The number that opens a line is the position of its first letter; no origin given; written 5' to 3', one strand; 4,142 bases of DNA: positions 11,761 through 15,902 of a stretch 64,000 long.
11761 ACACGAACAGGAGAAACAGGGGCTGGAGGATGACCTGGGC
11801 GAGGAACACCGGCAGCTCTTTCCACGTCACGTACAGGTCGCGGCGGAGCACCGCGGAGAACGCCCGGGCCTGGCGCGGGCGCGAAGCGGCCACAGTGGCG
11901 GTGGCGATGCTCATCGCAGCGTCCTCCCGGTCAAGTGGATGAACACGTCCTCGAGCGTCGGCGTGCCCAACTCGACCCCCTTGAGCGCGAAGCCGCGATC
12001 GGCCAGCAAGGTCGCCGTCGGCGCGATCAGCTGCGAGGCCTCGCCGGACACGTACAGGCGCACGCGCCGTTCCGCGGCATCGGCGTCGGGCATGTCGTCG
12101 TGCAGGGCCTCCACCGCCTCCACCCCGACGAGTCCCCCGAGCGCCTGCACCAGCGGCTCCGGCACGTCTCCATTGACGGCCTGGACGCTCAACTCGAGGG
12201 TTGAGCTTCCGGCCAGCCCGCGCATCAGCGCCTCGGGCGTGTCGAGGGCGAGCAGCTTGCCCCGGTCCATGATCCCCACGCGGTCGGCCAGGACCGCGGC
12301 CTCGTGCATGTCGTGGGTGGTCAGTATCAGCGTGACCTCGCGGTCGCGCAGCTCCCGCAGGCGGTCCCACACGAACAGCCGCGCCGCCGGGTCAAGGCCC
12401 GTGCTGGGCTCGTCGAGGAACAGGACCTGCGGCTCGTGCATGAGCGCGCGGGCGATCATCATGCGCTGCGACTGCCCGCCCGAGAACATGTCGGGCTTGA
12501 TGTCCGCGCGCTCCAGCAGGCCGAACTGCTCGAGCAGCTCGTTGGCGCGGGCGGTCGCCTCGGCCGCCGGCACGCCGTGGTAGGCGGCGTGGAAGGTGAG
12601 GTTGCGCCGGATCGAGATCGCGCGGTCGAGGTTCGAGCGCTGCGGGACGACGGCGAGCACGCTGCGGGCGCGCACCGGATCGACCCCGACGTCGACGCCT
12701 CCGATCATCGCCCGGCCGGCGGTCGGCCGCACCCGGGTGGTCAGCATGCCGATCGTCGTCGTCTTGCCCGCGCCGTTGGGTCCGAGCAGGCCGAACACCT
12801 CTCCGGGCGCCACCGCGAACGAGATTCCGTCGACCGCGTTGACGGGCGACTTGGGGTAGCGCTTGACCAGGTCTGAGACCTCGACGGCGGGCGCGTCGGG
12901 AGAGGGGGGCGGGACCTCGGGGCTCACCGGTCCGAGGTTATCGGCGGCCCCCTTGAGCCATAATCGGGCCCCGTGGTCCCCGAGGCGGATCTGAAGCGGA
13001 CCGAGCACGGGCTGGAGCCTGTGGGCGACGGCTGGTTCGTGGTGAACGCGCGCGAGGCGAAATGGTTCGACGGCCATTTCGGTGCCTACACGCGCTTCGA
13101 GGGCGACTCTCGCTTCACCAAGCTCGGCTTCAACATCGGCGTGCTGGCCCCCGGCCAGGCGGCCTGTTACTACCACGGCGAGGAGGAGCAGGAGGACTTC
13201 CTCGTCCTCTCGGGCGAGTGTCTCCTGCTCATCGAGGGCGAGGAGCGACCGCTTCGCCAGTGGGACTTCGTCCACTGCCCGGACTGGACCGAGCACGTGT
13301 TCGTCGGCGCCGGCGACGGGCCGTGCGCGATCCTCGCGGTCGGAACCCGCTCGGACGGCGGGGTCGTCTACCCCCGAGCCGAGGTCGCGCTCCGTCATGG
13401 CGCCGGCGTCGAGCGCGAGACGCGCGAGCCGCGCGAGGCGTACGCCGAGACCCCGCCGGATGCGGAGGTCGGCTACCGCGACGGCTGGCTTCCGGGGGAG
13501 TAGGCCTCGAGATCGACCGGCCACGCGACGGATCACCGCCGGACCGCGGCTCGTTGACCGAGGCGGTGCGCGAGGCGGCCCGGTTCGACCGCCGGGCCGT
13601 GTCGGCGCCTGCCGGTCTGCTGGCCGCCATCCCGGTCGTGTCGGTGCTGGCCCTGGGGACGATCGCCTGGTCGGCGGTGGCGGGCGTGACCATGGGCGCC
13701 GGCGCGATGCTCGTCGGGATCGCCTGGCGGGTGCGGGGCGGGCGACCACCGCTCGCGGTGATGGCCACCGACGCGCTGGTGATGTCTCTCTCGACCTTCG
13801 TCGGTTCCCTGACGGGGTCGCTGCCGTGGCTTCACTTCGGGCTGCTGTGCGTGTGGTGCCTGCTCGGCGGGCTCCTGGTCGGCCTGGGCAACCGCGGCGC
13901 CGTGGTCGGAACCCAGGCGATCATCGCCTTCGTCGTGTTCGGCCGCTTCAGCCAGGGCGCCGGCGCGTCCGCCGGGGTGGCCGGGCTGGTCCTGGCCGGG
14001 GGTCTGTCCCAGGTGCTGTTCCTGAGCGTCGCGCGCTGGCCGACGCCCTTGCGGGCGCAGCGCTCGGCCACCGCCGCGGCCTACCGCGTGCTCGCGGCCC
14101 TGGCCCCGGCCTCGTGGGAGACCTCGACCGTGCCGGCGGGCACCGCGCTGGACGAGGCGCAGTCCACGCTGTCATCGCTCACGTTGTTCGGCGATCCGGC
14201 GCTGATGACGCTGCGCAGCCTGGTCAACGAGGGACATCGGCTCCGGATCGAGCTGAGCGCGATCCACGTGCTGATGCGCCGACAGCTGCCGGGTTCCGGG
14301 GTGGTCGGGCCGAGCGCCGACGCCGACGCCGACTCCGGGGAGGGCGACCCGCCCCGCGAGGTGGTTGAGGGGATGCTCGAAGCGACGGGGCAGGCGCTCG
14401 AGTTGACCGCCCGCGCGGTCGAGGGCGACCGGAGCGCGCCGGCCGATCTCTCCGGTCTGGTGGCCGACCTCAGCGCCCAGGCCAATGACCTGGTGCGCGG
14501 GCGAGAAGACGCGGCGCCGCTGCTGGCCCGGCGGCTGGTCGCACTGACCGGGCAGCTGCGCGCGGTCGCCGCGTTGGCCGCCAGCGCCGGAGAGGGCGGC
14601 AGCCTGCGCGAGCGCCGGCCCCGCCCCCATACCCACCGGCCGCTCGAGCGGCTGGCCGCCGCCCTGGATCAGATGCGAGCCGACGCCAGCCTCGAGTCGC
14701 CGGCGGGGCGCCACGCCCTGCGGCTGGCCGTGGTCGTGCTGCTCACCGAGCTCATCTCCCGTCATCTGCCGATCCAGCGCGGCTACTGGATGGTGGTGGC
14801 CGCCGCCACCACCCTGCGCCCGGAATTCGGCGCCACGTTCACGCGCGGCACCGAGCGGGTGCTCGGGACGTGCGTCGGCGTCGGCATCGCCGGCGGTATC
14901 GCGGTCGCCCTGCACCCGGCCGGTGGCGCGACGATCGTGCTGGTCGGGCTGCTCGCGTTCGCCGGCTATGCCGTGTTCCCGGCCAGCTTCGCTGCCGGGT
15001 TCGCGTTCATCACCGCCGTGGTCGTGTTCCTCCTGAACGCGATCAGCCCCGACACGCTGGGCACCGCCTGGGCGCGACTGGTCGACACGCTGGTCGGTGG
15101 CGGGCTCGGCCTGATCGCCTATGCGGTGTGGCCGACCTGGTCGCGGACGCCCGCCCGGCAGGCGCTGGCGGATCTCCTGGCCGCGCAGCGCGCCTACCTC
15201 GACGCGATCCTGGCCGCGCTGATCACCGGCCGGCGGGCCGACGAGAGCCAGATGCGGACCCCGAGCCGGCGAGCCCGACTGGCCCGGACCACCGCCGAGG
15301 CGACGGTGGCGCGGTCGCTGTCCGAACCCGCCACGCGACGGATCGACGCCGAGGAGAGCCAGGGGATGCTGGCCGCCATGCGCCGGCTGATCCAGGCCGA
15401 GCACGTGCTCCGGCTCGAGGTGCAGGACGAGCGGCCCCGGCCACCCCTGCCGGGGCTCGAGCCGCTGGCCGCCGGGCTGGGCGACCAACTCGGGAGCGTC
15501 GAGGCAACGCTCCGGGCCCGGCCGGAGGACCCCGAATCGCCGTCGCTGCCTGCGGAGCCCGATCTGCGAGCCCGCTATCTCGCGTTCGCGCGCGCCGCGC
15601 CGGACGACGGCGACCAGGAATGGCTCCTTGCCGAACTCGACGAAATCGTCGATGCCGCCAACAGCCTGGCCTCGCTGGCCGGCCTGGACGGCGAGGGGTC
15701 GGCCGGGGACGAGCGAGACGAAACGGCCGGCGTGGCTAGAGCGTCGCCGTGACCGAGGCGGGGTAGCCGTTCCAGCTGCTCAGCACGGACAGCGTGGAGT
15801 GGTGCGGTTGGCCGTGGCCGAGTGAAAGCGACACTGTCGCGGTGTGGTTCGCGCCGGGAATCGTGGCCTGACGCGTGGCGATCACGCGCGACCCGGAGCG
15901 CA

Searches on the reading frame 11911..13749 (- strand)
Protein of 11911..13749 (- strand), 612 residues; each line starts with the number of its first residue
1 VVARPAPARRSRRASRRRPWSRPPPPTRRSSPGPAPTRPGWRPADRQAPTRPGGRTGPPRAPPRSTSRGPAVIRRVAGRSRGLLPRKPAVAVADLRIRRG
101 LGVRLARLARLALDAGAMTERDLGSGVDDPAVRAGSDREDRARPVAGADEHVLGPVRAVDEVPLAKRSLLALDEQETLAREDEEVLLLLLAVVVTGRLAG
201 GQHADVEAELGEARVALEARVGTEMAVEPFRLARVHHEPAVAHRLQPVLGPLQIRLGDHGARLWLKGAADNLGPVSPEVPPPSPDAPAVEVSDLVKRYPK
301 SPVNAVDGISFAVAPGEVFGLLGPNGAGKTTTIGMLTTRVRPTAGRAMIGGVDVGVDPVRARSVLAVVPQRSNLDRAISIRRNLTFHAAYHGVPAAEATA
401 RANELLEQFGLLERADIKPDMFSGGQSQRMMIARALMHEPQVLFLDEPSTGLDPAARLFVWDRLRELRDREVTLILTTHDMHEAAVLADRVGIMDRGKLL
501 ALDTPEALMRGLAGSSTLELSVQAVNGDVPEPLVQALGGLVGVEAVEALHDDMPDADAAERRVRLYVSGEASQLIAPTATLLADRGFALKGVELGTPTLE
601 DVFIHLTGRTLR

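Call 73: search_protein_families(library=pfam, proteins=[window:11911-13749:-], max_evalue=0.00001)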
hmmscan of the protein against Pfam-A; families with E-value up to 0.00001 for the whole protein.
window:11911-13749:- (612 aa): 2 families
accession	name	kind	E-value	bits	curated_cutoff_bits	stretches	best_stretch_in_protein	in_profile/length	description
PF00005.33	ABC_tran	-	4.7e-30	105.4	25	1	307-449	2-136/137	ABC transporter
PF13304.12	AAA_21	-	3.4e-09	37.6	27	1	437-481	256-300/304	AAA domain, putative AbiEii toxin, Type IV TA system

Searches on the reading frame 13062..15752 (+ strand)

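Call 73: search_protein_families(library=pfam, proteins=[window:13062-15752:+], max_evalue=0.00001)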
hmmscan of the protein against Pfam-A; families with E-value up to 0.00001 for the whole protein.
window:13062-15752:+ (896 aa): 2 families
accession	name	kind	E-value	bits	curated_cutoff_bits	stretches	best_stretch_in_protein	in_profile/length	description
PF13515.12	FUSC_2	-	5.3e-22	78.7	25.6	1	564-685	4-125/126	Fusaric acid resistance protein-like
PF04632.18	FUSC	-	3.9e-11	42.7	30.9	1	550-879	3-330/660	Fusaric acid resistance protein family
